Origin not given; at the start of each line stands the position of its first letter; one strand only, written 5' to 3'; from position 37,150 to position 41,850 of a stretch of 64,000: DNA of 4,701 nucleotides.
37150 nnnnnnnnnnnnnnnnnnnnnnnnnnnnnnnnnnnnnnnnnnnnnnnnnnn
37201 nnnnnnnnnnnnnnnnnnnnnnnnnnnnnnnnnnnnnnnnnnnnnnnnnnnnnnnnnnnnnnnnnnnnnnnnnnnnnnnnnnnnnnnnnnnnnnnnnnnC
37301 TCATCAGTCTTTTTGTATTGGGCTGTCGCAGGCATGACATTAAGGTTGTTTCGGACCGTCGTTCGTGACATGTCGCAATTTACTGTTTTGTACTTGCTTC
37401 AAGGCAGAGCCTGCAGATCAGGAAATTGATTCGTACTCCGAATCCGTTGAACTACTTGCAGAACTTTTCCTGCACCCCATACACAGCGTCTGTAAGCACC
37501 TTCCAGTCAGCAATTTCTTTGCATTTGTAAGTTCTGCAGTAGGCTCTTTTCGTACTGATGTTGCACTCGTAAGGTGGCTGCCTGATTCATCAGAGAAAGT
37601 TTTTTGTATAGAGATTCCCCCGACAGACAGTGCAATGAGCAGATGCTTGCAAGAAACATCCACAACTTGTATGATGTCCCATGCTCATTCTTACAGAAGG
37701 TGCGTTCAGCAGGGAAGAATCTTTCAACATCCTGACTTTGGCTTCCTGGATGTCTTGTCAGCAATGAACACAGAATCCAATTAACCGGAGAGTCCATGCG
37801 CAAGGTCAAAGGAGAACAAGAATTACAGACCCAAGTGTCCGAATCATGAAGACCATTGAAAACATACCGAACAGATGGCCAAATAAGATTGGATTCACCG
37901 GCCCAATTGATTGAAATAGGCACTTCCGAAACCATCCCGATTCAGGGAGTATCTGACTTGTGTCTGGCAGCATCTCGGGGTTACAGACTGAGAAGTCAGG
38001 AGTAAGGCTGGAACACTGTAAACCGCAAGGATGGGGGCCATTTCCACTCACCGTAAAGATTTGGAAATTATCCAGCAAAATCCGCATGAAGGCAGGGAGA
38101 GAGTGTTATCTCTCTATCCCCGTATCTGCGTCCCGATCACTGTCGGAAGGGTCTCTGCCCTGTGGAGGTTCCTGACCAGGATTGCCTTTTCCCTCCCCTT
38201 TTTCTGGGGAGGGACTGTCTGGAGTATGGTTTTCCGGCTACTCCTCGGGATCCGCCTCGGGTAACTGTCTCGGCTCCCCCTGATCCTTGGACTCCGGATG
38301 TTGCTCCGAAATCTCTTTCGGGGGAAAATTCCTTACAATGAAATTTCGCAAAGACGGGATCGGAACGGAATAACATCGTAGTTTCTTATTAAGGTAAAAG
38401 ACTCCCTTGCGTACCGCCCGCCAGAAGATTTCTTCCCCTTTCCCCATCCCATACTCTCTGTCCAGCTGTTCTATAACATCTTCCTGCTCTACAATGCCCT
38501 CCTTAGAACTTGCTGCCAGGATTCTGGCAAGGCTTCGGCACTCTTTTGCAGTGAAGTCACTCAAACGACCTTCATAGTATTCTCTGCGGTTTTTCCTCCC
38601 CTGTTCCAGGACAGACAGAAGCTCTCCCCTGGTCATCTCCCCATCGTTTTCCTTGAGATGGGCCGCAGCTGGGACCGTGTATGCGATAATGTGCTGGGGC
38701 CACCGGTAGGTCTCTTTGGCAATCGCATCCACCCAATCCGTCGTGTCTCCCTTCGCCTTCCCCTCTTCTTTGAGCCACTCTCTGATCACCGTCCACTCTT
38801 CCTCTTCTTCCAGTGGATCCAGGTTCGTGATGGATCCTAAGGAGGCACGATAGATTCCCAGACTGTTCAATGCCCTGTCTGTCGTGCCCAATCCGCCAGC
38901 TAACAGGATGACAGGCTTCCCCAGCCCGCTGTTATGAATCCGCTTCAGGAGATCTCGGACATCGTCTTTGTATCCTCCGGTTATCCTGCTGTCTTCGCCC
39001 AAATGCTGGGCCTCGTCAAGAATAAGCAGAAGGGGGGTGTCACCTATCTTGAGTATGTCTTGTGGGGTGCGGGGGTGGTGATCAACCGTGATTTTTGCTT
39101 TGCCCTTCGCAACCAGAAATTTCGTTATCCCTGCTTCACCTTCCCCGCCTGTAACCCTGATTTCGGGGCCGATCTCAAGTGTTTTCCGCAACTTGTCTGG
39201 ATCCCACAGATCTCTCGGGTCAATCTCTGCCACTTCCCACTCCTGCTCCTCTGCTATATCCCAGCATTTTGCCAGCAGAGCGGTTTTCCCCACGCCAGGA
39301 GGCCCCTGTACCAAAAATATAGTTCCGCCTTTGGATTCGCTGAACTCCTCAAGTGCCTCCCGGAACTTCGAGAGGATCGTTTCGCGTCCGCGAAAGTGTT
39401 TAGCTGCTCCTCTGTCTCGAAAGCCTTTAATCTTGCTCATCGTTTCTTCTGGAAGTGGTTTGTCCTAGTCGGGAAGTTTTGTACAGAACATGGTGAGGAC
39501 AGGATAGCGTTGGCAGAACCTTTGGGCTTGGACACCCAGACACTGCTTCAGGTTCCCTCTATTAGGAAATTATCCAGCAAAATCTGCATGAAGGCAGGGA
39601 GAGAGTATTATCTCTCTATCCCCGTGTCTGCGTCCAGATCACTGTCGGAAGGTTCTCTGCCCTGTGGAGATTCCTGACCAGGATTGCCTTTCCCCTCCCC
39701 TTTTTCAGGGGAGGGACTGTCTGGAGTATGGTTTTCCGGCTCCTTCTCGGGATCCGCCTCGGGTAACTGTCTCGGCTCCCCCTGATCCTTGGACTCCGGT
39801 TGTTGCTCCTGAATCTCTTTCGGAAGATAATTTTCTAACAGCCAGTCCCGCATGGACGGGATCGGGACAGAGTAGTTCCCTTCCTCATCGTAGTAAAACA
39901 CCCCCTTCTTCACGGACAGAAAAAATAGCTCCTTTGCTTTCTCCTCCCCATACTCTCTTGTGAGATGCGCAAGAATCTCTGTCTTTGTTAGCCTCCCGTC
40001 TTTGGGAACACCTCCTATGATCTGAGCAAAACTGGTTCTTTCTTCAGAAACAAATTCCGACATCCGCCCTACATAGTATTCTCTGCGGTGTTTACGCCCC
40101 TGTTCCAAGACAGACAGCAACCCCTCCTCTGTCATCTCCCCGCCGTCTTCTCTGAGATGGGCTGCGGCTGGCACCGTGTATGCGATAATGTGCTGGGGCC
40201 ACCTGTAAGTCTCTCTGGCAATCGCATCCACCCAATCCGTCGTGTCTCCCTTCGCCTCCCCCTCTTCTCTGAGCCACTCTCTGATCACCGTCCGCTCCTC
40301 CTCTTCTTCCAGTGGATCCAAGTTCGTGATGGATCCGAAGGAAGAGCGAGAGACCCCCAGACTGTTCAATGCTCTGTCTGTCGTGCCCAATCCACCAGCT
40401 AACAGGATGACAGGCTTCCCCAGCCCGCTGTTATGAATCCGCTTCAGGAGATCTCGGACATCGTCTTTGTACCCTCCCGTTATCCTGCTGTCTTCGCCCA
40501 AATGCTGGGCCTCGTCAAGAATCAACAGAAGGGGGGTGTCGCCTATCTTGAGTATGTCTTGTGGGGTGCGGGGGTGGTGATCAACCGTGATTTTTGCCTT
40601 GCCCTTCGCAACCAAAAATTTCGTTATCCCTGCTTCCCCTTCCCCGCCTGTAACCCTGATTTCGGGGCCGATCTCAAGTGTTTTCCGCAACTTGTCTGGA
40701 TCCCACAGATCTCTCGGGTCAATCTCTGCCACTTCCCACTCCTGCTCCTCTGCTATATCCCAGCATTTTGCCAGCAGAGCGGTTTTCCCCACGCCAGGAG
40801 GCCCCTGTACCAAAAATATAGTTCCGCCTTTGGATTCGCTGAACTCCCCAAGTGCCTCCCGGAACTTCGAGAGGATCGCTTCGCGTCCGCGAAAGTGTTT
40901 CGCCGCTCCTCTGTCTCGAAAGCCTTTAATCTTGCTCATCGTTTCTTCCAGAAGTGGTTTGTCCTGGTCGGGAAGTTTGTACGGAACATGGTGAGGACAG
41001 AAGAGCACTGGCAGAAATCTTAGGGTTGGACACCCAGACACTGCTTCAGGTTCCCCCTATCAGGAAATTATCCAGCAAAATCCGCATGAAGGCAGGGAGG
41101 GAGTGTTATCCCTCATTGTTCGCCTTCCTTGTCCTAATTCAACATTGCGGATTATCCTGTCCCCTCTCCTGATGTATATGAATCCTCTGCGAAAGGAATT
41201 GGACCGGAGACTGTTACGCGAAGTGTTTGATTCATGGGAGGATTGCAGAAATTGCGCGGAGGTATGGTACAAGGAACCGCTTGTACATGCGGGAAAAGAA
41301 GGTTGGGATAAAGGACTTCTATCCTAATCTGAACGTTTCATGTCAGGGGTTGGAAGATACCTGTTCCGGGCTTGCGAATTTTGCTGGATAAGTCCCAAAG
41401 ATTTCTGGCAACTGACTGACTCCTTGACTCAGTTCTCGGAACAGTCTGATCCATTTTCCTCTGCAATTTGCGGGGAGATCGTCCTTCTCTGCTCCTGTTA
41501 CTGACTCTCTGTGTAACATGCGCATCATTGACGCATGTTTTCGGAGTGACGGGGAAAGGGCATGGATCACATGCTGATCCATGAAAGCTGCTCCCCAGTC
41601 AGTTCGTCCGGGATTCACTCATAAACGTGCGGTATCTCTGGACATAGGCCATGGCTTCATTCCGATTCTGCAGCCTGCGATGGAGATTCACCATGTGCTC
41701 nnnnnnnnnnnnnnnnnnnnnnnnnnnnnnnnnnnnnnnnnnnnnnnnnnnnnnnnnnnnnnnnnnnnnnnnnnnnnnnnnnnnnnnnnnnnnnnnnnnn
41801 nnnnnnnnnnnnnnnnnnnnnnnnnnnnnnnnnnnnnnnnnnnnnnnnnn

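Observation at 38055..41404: Head-to-tail array with three left ends and one right end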

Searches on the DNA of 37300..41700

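Call 69: search_rna_families(source=window, start=37300, end=41700, threshold=evalue, max_evalue=1)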
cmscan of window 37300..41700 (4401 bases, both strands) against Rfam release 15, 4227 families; matches with E-value up to 1: 0.
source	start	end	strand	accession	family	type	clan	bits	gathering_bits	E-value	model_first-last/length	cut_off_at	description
